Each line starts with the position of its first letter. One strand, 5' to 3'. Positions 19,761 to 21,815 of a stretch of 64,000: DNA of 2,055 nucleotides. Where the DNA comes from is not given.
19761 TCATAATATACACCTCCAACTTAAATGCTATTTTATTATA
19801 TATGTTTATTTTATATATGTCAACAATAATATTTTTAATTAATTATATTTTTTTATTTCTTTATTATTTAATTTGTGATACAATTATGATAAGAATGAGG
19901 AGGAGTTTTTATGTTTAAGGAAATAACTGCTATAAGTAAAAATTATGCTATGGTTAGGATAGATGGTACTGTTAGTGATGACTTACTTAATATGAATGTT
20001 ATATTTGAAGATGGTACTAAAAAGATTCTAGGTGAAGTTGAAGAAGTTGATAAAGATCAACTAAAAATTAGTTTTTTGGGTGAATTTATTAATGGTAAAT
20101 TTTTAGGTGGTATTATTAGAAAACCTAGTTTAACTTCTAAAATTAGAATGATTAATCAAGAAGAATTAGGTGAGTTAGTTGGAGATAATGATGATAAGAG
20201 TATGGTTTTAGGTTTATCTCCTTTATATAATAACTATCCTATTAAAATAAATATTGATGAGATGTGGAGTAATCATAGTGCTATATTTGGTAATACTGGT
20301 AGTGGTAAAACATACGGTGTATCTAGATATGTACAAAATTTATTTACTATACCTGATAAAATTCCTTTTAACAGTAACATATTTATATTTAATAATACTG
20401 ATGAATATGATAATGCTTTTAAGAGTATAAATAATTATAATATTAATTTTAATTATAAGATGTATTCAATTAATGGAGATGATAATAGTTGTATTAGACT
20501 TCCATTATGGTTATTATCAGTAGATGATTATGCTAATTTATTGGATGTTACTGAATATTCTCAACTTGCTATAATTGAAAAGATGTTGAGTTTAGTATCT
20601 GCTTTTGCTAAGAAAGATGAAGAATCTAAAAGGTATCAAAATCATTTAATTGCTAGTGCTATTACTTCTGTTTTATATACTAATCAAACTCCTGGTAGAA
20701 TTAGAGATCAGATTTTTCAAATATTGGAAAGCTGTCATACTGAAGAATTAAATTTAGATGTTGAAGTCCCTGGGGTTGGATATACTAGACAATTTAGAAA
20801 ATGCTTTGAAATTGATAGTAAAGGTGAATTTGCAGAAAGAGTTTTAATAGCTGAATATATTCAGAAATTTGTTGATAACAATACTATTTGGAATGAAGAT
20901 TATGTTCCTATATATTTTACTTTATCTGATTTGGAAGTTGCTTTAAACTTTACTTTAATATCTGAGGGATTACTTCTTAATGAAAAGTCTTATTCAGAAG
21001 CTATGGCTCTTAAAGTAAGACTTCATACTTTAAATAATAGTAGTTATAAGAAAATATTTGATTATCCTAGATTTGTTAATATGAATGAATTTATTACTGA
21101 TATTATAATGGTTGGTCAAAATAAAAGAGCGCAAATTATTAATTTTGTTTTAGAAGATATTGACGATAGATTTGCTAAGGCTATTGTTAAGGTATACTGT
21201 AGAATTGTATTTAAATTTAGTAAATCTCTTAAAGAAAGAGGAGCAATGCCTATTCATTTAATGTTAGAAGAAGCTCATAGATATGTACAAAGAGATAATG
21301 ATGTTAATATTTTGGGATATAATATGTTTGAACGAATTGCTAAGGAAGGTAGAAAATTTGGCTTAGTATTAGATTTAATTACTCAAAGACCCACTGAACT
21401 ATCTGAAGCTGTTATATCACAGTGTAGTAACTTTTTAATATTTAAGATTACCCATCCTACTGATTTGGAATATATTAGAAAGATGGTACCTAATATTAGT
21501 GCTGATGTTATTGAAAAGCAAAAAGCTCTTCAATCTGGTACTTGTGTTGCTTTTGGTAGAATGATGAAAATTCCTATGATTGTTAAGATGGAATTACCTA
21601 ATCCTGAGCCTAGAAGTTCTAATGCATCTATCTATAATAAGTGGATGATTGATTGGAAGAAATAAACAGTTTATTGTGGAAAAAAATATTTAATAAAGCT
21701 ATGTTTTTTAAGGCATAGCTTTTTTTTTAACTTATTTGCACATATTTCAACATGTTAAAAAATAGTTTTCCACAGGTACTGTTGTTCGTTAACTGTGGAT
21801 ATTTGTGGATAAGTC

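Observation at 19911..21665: Orphan HerA/FtsK-family ATPase inserted between rpmH and the oriC DnaA-box cluster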

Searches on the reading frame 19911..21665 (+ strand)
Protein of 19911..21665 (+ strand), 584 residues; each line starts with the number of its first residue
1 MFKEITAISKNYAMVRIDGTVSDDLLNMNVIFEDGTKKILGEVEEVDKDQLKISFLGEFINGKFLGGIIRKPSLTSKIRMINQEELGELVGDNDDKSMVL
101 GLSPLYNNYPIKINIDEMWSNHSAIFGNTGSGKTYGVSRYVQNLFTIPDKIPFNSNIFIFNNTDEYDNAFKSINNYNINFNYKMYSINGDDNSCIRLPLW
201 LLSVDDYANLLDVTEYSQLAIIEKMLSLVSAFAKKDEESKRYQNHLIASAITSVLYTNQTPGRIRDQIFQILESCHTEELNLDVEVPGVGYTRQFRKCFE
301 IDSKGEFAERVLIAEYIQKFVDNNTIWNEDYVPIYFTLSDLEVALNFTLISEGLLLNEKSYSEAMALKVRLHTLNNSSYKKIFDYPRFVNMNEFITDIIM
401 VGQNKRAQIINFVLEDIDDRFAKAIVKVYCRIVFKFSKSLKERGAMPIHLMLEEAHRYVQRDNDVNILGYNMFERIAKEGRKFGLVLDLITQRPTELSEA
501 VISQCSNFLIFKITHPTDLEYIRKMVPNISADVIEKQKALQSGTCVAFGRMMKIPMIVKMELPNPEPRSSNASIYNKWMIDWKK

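Call 3: search_protein_families(library=pfam, proteins=[window:19911-21665:+], max_evalue=0.1)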
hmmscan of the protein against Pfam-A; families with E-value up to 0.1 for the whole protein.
window:19911-21665:+ (584 aa): 2 families
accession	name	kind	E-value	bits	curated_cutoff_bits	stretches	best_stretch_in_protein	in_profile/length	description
PF01935.23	DUF87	-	9.1e-18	65.6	23.2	1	107-256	10-145/220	Helicase HerA, central domain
PF01580.24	FtsK_SpoIIIE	-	0.00099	19.1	24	1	93-146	13-65/221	FtsK/SpoIIIE family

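Call 4: search_protein_families(library=ncbifam, proteins=[window:19911-21665:+], max_evalue=0.1)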
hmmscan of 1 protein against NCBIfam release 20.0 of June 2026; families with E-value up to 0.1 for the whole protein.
window:19911-21665:+ (584 aa): 7 families
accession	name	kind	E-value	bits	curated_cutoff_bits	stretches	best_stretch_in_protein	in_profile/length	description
NF042944.1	HerA_antiphage_2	equivalog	2.7e-45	155.2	850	2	391-583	361-565/576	anti-phage-associated helicase HerA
NF042943.1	HerA_antiphage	equivalog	4e-43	147.8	800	2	428-578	419-566/566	anti-phage-associated helicase HerA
NF040937.1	HerA_Thermprot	equivalog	1.8e-33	115.7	800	2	396-578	298-479/487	DNA double-strand break repair helicase HerA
NF040819.1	helicase_HerA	equivalog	9.4e-26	90.4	970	2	444-560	400-514/561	DNA double-strand break repair helicase HerA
NF033849.1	ser_rich_anae_1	subfamily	9.3e-13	46.4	650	1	416-522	983-1099/1163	serine-rich protein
NF053655.1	CedD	equivalog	1.2e-12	47.4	600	2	365-560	347-525/527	DNA-translocating ATPase CedD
NF005598.0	PRK07331.1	equivalog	0.042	13.3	401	1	103-144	174-215/323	cobalt transporter CbiM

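Call 5: search_protein_families(library=padloc, proteins=[window:19911-21665:+], max_evalue=0.1)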
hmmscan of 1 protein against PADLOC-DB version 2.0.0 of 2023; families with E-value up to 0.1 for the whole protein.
window:19911-21665:+ (584 aa): 15 families
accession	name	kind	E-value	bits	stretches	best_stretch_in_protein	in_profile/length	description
PDLC04102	HerA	-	7.5e-100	333.1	1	50-580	89-639/654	-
PDLC04105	HerA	-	1.5e-61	206.7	1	41-579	76-554/576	-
PDLC04106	HerA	-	4.1e-58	195.4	2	367-579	425-647/667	-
PDLC04098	HerA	-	4.8e-58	195.3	2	319-579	400-667/686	-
PDLC02185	HerA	-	2.9e-46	156.4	2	424-580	427-581/585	-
PDLC04100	HerA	-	1.6e-45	153.9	2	424-581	421-575/580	-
PDLC02188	HerA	-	1.2e-43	147.9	1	76-584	98-566/578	-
PDLC04103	HerA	-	1.3e-39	134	2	364-578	356-574/579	-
PDLC04097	HerA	-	1.6e-39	134.1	1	51-576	91-609/618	-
PDLC04104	HerA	-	4.7e-32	109.2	1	385-579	159-355/379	-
PDLC04140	mad8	-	7e-15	53.3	1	113-562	20-301/314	mads_8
PDLC01055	HerA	-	3.7e-12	43.8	2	430-517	404-483/532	Type III coevolved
PDLC04101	HerA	-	9.3e-10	35.8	1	72-211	115-252/400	-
PDLC04107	HerA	-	4.2e-07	27.3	1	92-210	141-256/306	-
PDLC04099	HerA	-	8.4e-05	20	1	44-167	82-211/214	-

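Call 10: find_homologous_proteins(query=window:19911-21665:+)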
Query window:19911-21665:+ (584 aa): 5276 proteins with E <= 0.001 among 8000 candidates; the best 120 are listed.
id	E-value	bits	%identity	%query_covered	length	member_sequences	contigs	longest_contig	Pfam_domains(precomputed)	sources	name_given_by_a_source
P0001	0.0e+0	1311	100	100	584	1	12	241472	PF01935.24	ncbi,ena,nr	ncbi:MAG: DUF87 domain-containing protein [Bacilli bacterium]|nr:DUF87 domain-containing protein [Ba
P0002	0.0e+0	1308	100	100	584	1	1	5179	PF01935.24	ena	-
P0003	0.0e+0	1280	96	100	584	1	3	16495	PF01935.24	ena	-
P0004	0.0e+0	1265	96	100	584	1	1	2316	PF01935.24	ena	-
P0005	0.0e+0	1252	94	100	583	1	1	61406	PF01935.24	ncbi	-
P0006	0.0e+0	1247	94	100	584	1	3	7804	PF01935.24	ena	-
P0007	0.0e+0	1236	94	100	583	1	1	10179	PF01935.24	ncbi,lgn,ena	-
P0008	0.0e+0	1234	93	100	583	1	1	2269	PF01935.24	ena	-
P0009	0.0e+0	1233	93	100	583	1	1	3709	PF01935.24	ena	-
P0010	0.0e+0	1233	93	100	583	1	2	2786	PF01935.24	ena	-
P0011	0.0e+0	1231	93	100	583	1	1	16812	PF01935.24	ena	-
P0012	0.0e+0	1231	93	100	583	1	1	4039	PF01935.24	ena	-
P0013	0.0e+0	1230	92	100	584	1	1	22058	PF01935.24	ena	-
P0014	0.0e+0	1228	93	100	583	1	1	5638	PF01935.24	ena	-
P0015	0.0e+0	1227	93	100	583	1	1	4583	PF01935.24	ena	-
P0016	0.0e+0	1207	90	100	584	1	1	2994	PF01935.24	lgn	-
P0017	0.0e+0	1206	90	100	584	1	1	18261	PF01935.24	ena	-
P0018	0.0e+0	1205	90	100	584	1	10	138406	PF01935.24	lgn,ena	-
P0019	0.0e+0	1204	90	100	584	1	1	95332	PF01935.24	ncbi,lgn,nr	ncbi:MAG: DUF87 domain-containing protein [Bacilli bacterium]|nr:DUF87 domain-containing protein [Ba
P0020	0.0e+0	1204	90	100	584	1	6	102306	PF01935.24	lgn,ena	-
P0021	0.0e+0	1204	90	100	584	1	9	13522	PF01935.24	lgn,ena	-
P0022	0.0e+0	1203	90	100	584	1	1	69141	PF01935.24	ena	-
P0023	0.0e+0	1203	90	100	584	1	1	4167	PF01935.24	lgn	-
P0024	0.0e+0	1203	90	100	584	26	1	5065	PF01935.24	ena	-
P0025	0.0e+0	1203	89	100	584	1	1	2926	PF01935.24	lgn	-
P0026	0.0e+0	1202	90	100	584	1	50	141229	PF01935.24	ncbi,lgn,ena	-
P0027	0.0e+0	1202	90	100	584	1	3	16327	PF01935.24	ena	-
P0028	0.0e+0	1202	90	100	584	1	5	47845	PF01935.24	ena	-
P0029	0.0e+0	1202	90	100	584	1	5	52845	PF01935.24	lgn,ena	-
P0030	0.0e+0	1202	90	100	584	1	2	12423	PF01935.24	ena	-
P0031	0.0e+0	1201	90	100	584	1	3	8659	PF01935.24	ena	-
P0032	0.0e+0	1200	90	100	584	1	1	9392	PF01935.24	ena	-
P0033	0.0e+0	1200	90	100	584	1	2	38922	PF01935.24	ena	-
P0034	0.0e+0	1200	90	100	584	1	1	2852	PF01935.24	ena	-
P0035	0.0e+0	1199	89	100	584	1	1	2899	PF01935.24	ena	-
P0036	0.0e+0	1199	89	100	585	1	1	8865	PF01935.24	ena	-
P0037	0.0e+0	1198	89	100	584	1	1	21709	PF01935.24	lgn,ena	-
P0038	0.0e+0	1197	89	100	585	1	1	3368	PF01935.24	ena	-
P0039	0.0e+0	1197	89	100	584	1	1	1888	PF01935.24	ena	-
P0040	0.0e+0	1196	89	100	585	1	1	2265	PF01935.24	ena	-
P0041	0.0e+0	1196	88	100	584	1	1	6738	PF01935.24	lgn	-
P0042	0.0e+0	1195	89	100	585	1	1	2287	PF01935.24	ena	-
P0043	0.0e+0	1194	89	100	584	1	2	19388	PF01935.24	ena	-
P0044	0.0e+0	1192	89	100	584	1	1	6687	PF01935.24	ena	-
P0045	0.0e+0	1192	89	100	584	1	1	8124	PF01935.24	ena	-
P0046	0.0e+0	1190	89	100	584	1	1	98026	PF01935.24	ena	-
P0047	0.0e+0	1184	89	100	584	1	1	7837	PF01935.24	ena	-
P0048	0.0e+0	1184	88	100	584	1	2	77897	PF01935.24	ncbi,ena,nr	ncbi:MAG: DUF87 domain-containing protein [Bacilli bacterium]|nr:DUF87 domain-containing protein [Ba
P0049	0.0e+0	1179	89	100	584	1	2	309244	PF01935.24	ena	-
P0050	0.0e+0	1174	87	100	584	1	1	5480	PF01935.24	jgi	jgi:hypothetical protein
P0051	0.0e+0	1172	86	100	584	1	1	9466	PF01935.24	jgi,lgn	jgi:hypothetical protein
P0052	0.0e+0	1171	86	100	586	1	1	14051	PF01935.24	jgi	jgi:hypothetical protein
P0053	0.0e+0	1167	88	99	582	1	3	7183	PF01935.24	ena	-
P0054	0.0e+0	1166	88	99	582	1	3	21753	PF01935.24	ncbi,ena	-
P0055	0.0e+0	1165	87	99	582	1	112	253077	PF01935.24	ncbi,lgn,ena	-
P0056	0.0e+0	1165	87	99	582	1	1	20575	PF01935.24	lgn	-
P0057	0.0e+0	1165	87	99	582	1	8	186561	PF01935.24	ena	-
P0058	0.0e+0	1165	87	99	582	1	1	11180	PF01935.24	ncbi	-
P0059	0.0e+0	1165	87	100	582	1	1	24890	PF01935.24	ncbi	-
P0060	0.0e+0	1165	87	99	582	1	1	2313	PF01935.24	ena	-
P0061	0.0e+0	1164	87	99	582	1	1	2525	PF01935.24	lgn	-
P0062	0.0e+0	1164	87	99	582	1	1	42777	PF01935.24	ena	-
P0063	0.0e+0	1164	87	99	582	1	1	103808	PF01935.24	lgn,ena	-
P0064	0.0e+0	1164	87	99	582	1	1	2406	PF01935.24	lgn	-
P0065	0.0e+0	1163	87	99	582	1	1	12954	PF01935.24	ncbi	-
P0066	0.0e+0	1163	87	99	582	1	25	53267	PF01935.24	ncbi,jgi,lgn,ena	-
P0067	0.0e+0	1163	87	99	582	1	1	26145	PF01935.24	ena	-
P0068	0.0e+0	1163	87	99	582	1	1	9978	PF01935.24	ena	-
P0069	0.0e+0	1162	87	99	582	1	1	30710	PF01935.24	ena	-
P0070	0.0e+0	1161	87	99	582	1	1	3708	PF01935.24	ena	-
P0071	0.0e+0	1161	87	99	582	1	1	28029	PF01935.24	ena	-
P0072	0.0e+0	1161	87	99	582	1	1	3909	PF01935.24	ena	-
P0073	0.0e+0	1159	87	99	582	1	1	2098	PF01935.24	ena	-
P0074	0.0e+0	1155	85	100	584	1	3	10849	PF01935.24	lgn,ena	-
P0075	0.0e+0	1154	85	100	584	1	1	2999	PF01935.24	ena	-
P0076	0.0e+0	1154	85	100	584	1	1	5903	PF01935.24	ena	-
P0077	0.0e+0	1153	85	100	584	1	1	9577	PF01935.24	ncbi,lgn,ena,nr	ncbi:MAG: DUF87 domain-containing protein [Erysipelotrichaceae bacterium]|nr:DUF87 domain-containing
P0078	0.0e+0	1149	84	100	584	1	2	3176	PF01935.24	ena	-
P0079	0.0e+0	1149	84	100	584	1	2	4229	PF01935.24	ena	-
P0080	0.0e+0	1148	84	100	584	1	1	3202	PF01935.24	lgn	-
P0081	0.0e+0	1148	84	100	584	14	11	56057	PF01935.24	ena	-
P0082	0.0e+0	1148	84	100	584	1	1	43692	PF01935.24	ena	-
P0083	0.0e+0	1146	84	100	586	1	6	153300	PF01935.24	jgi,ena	-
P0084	0.0e+0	1145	84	100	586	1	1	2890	PF01935.24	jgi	-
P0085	0.0e+0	1142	84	100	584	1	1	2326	PF01935.24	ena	-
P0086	0.0e+0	1140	86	100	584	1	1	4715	PF01935.24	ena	-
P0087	0.0e+0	1139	84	100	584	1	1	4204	PF01935.24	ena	-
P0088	0.0e+0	1139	85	100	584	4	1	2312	PF01935.24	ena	-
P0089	0.0e+0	1138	84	100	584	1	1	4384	PF01935.24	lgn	-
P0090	0.0e+0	1138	85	100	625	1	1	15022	PF01935.24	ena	-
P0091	0.0e+0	1137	83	100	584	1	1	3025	PF01935.24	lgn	-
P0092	0.0e+0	1136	85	100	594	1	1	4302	PF01935.24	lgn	-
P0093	0.0e+0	1135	84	100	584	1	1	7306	PF01935.24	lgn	-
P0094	0.0e+0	1135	83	100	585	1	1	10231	PF01935.24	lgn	-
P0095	0.0e+0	1133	84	100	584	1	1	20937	PF01935.24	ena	-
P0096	0.0e+0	1133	84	100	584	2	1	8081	PF01935.24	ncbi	-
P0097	0.0e+0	1133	84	100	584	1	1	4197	PF01935.24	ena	-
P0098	0.0e+0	1132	83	100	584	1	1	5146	PF01935.24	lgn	-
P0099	0.0e+0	1132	84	99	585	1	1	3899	PF01935.24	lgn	-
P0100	0.0e+0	1132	83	100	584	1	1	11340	PF01935.24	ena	-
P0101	0.0e+0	1130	83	100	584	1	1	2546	PF01935.24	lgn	-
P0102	0.0e+0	1130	83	100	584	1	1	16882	PF01935.24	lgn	-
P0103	0.0e+0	1130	83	100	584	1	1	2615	PF01935.24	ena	-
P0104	0.0e+0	1129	84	100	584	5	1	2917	PF01935.24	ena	-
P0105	0.0e+0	1129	83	100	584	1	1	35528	PF01935.24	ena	-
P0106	0.0e+0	1128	83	100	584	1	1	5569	PF01935.24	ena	-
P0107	0.0e+0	1127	83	100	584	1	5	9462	PF01935.24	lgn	-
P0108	0.0e+0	1126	82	100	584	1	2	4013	PF01935.24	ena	-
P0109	0.0e+0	1126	83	100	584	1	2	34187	PF01935.24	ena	-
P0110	0.0e+0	1126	84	100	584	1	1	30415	PF01935.24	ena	-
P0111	0.0e+0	1126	83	100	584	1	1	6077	PF01935.24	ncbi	-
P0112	0.0e+0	1125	82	100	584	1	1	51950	PF01935.24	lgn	-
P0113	0.0e+0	1124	84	100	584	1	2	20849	PF01935.24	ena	-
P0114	0.0e+0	1124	82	100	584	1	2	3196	PF01935.24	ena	-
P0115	0.0e+0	1124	82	100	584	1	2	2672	PF01935.24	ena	-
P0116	0.0e+0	1122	83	100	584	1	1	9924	PF01935.24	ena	-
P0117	0.0e+0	1121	83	100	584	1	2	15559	PF01935.24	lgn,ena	-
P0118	0.0e+0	1121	83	100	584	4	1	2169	PF01935.24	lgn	-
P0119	0.0e+0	1121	83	100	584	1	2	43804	PF01935.24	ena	-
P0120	0.0e+0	1120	83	100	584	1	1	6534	PF01935.24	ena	-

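Call 11: find_related_loci(query=window:19911-21665:+, collection=genome_contigs, flank=6000)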
Query window:19911-21665:+ (584 aa) in genome_contigs; peptide patterns used: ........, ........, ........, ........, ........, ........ (x = any residue, [..] = any of these).
76 stretches matched a pattern; 13 encode a relative of the query (tblastn E <= 1e-3); 13 distinct loci.
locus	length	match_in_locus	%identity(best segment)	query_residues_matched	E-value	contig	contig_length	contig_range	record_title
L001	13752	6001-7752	92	1-584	0e+0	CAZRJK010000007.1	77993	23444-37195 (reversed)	MAG TPA_asm: uncultured Muribaculaceae bacterium isolate SRP278969_co1_369 genome assembly, contig: NODE_173_length_7799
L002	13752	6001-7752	90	1-584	0e+0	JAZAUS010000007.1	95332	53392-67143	MAG: Bacilli bacterium isolate R95_purified_bin52 k141_1709506_length_95332_cov_25.0083, whole genome shotgun sequence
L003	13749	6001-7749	88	1-583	0e+0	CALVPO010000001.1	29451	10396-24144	MAG: uncultured Bacilli bacterium isolate BRZ_MK__bin36 genome assembly, contig: BRZ_MK__NODE_1285_length_29451_cov_5.21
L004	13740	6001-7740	88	1-580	0e+0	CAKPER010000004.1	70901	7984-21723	MAG: uncultured Bacilli bacterium isolate REFINED_METABAT215_TOP10_CONTIGS_1500_ASSEMBLY_K77_MERGED__Hadza_MoBio_hadza-A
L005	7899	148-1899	84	1-584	0e+0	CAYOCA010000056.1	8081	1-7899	MAG TPA_asm: uncultured Muribaculaceae bacterium isolate SRP222994_co1_98 genome assembly, contig: NODE_18481_length_808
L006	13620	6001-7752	84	1-584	0e+0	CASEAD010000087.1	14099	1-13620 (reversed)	uncultured bacterium isolate Batch1_idba_bin.1115 genome assembly, contig: Batch1_idba_bin.1115.fa_k87_11091464, whole g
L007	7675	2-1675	84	26-583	0e+0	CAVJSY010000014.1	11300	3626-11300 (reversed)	Oribacterium sp. isolate G02624-L1_cleanbin_000032 genome assembly, contig: Spades_G02624-L1_contig_2178, whole genome s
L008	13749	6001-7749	74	1-582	0e+0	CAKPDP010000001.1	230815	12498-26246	MAG: uncultured Bacilli bacterium isolate REFINED_METABAT215_TOP10_CONTIGS_1500_ASSEMBLY_K77_MERGED__Hadza_MoBio_hadza-I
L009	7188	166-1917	76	1-583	0e+0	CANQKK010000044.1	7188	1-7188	MAG: uncultured Bacilli bacterium isolate Lapin-026__bin86 genome assembly, contig: Lapin-026__NODE_13559_length_7188_co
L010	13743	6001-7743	54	1-578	0e+0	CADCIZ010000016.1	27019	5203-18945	MAG: uncultured Erysipelotrichaceae bacterium isolate RUG14702 genome assembly, contig: RUG14702_asm_16, whole genome sh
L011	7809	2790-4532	54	1-578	0e+0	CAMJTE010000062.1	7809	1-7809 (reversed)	MAG: uncultured Bacillales bacterium isolate SRR12081298_bin.74_metaWRAP_v1.3_MAG genome assembly, contig: ERZ12289774.1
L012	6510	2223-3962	49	1-578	0e+0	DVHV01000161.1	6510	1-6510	MAG TPA_asm: Candidatus Onthocola stercoravium isolate ChiW5-5982 ChiW5__C118448_L6510_SRR5506738, whole genome shotgun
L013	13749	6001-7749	84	1-583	0e+0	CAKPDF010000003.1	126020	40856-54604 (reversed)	MAG: uncultured Bacilli bacterium isolate REFINED_METABAT215_TOP10_CONTIGS_1500_ASSEMBLY_K77_MERGED__Hadza_MoBio_hadza-E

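Call 17: search_protein_families(library=pfam, proteins=[L010:1682-3778:+, L010:3800-4111:-, L010:4390-5385:+, L010:5382-5705:+, L010:5705-5989:+, L010:7830-9362:+, L010:9437-10153:+, L010:10134-10892:+, L010:10892-12169:+], max_evalue=0.001)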
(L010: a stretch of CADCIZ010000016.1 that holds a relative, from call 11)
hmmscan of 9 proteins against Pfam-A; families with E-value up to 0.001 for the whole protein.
L010:1682-3778:+ (698 aa): 2 families
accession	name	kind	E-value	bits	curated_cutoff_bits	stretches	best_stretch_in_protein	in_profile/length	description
PF00884.28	Sulfatase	-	1.2e-40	140.2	25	1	291-606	1-300/301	Sulfatase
PF01663.27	Phosphodiest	-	9e-09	35.8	23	1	300-528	5-220/342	Type I phosphodiesterase / nucleotide pyrophosphatase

L010:3800-4111:- (103 aa): 0 families

L010:4390-5385:+ (331 aa): 11 families
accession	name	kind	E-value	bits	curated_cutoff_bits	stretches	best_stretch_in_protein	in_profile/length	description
PF00448.28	SRP54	-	1.4e-74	250.4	22.7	1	129-328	1-195/196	SRP54-type protein, GTPase domain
PF02881.24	SRP54_N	-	2.6e-15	56.8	22.4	1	45-108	4-75/75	SRP54-type protein, helical bundle domain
PF06414.18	Zeta_toxin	-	3e-06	27.3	22.3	1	124-236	11-121/199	Zeta toxin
PF13604.12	AAA_30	-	5e-06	26.8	27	1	126-226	15-104/191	AAA domain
PF25199.1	nSTAND_NTPase5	-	5.5e-05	23.5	34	1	119-179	29-93/145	Novel STAND NTPase 5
PF01656.29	CbiA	-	0.00026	21.4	25.4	1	139-288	9-89/125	CobQ/CobB/MinD/ParA nucleotide binding domain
PF04851.21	ResIII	-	0.0003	21.2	22.5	1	123-223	17-114/164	Type III restriction enzyme, res subunit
PF13614.12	AAA_31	-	0.00035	21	27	1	139-167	12-40/177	AAA domain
PF03308.22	MeaB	-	0.00045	19.7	23.1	0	120-166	24-70/273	Methylmalonyl Co-A mutase-associated GTPase MeaB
PF13207.12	AAA_17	-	0.00046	20.9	27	1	135-234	1-94/136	AAA domain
PF13401.12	AAA_22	-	0.00083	20.1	27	0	128-236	4-108/130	AAA domain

L010:5382-5705:+ (107 aa): 0 families

L010:5705-5989:+ (94 aa): 5 families
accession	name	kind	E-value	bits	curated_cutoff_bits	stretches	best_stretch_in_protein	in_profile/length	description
PF04297.20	UPF0122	-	1.4e-23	83.5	22.7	1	3-88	5-90/101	Putative helix-turn-helix protein, YlxM / p13 like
PF08279.18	HTH_11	-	5e-06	26.7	25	1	31-65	15-49/55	HTH domain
PF04545.22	Sigma70_r4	-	3.4e-05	23.7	24.1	1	16-48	5-37/50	Sigma-70, region 4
PF08281.18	Sigma70_r4_2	-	9e-05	22.5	25.7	1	16-59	11-54/54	Sigma-70, region 4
PF04967.18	HTH_10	-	0.00035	20.8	23.1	1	32-60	24-52/53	HTH DNA binding domain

L010:7830-9362:+ (510 aa): 1 family
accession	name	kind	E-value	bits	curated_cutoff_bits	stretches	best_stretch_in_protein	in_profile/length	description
PF19789.6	DUF6273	-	3.1e-06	27.6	23.5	0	172-219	126-171/172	Domain of unknown function (DUF6273)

L010:9437-10153:+ (238 aa): 2 families
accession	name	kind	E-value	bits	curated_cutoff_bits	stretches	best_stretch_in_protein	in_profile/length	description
PF04452.19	Methyltrans_RNA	-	1.2e-37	129.5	23.9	1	73-231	6-164/165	RNA methyltransferase domain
PF20260.4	PUA_4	-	5.2e-07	30.1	23.9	1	16-60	1-45/48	RNA methyltransferase PUA domain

L010:10134-10892:+ (252 aa): 0 families

L010:10892-12169:+ (425 aa): 2 families
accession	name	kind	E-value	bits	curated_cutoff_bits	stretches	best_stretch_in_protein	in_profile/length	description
PF04055.27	Radical_SAM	-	1.4e-24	87.6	29.5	1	146-311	5-165/166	Radical SAM superfamily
PF00919.26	UPF0004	-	2.7e-21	75.8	27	1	2-89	1-90/98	Uncharacterized protein family UPF0004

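Call 18: search_protein_families(library=pfam, proteins=[L012:297-866:+, L012:954-1709:+, L012:1685-2167:+, L012:2223-4121:+, L012:4144-5028:+, L012:5151-5966:+], max_evalue=0.001)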
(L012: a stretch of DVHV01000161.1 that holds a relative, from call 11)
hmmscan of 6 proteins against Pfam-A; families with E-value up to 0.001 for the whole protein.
L012:297-866:+ (189 aa): 0 families

L012:954-1709:+ (251 aa): 0 families

L012:1685-2167:+ (160 aa): 0 families

L012:2223-4121:+ (632 aa): 1 family
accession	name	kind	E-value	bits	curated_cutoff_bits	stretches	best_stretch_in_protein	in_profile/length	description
PF01935.23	DUF87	-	2.3e-20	74.1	23.2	1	109-241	10-127/220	Helicase HerA, central domain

L012:4144-5028:+ (294 aa): 0 families

L012:5151-5966:+ (271 aa): 0 families
